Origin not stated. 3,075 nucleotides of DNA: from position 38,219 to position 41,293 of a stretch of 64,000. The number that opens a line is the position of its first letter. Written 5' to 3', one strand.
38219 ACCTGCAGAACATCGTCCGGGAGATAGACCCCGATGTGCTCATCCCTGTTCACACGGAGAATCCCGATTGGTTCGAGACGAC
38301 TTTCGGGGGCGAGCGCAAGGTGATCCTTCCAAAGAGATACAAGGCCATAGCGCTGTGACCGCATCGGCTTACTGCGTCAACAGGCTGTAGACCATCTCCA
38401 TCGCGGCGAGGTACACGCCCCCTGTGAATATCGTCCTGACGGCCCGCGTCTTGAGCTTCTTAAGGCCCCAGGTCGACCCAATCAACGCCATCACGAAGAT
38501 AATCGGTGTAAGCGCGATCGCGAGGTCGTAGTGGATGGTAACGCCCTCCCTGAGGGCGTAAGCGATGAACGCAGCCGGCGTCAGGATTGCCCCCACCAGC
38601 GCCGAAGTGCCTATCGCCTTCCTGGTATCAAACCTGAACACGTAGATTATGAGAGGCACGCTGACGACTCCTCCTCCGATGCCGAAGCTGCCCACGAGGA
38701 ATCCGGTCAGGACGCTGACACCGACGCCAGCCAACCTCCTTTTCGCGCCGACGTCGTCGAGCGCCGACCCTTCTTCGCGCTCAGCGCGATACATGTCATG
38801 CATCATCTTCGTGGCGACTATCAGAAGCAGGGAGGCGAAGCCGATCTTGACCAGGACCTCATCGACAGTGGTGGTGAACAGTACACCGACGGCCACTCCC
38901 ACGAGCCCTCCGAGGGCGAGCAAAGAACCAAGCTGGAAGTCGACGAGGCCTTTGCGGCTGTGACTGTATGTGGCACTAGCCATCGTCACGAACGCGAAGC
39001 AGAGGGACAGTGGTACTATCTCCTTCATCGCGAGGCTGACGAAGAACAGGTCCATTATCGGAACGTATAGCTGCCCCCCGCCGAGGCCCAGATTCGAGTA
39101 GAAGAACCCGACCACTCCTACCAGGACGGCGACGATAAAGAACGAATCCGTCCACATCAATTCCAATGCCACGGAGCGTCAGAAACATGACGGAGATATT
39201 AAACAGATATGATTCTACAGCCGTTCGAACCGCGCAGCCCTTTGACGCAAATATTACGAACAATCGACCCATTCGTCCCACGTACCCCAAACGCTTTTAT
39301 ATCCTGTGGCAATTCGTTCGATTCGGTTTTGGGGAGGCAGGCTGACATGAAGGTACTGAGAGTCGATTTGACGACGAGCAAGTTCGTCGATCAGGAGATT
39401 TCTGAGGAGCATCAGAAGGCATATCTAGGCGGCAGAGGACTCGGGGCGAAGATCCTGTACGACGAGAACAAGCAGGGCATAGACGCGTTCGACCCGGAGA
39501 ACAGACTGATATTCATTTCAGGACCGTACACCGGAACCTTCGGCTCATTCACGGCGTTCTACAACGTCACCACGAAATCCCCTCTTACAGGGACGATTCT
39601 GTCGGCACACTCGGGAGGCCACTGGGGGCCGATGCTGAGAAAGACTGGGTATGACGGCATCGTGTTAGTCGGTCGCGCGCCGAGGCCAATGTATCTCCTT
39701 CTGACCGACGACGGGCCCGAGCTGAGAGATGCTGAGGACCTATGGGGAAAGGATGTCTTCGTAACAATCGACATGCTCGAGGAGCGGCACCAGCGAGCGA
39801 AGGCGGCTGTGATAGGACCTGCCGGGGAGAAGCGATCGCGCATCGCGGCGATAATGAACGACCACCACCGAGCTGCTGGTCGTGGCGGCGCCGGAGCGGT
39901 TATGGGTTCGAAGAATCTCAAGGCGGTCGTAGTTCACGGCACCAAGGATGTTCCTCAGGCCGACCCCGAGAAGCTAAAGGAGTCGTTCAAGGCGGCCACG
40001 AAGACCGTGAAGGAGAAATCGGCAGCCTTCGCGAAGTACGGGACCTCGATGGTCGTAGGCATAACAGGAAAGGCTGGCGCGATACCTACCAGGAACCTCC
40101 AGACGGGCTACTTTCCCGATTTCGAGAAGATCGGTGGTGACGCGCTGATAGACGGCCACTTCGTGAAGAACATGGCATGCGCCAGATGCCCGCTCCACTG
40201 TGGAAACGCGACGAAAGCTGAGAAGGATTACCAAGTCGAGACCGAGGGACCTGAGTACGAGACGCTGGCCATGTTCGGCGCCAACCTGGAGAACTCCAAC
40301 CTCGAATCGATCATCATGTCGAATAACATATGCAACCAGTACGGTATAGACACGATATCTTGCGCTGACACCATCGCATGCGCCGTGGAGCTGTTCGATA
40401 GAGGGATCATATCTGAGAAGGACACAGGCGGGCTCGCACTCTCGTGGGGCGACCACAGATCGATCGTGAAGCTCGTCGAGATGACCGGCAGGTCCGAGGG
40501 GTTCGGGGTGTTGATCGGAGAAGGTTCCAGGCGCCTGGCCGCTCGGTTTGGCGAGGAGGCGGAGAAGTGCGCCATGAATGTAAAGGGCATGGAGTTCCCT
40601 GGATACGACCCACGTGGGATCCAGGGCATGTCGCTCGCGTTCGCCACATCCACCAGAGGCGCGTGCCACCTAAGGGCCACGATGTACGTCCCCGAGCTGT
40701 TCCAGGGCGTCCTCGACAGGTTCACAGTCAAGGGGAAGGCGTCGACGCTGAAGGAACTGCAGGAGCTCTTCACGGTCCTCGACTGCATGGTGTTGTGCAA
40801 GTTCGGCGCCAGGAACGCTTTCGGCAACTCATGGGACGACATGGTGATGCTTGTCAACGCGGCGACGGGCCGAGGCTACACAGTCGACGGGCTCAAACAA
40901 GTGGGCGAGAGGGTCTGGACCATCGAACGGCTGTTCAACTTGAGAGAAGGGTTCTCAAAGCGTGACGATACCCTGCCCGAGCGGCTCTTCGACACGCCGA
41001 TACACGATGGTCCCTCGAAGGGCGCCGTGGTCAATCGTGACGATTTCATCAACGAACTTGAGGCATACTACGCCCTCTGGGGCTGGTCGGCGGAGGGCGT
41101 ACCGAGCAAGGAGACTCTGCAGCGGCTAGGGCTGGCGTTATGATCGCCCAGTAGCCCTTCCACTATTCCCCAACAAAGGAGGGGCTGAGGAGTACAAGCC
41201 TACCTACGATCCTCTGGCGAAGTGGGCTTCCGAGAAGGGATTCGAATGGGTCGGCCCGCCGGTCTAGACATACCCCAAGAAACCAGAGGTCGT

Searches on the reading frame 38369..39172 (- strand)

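Call 9: search_protein_families(library=pfam, proteins=[window:38369-39172:-], max_evalue=0.001)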
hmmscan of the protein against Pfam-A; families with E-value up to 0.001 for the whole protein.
window:38369-39172:- (267 aa): 2 families
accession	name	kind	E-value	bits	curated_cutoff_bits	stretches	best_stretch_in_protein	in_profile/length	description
PF01925.25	TauE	-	7.5e-40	137.5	32.6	1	16-260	3-237/237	Sulfite exporter TauE/SafE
PF02659.21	Mntp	-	0.00047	20.4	24.4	1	81-154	14-87/152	Putative manganese efflux pump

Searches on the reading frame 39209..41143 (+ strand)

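Call 9: search_protein_families(library=pfam, proteins=[window:39209-41143:+], max_evalue=0.001)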
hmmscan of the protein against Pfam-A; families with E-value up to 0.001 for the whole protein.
window:39209-41143:+ (644 aa): 2 families
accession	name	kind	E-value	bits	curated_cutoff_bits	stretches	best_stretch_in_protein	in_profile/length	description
PF01314.23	AFOR_C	-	1.8e-134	449.1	27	1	262-642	5-385/385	Aldehyde ferredoxin oxidoreductase, domains 2 & 3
PF02730.20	AFOR_N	-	7.1e-75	251.6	29.8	1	48-245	2-199/199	Aldehyde ferredoxin oxidoreductase, N-terminal domain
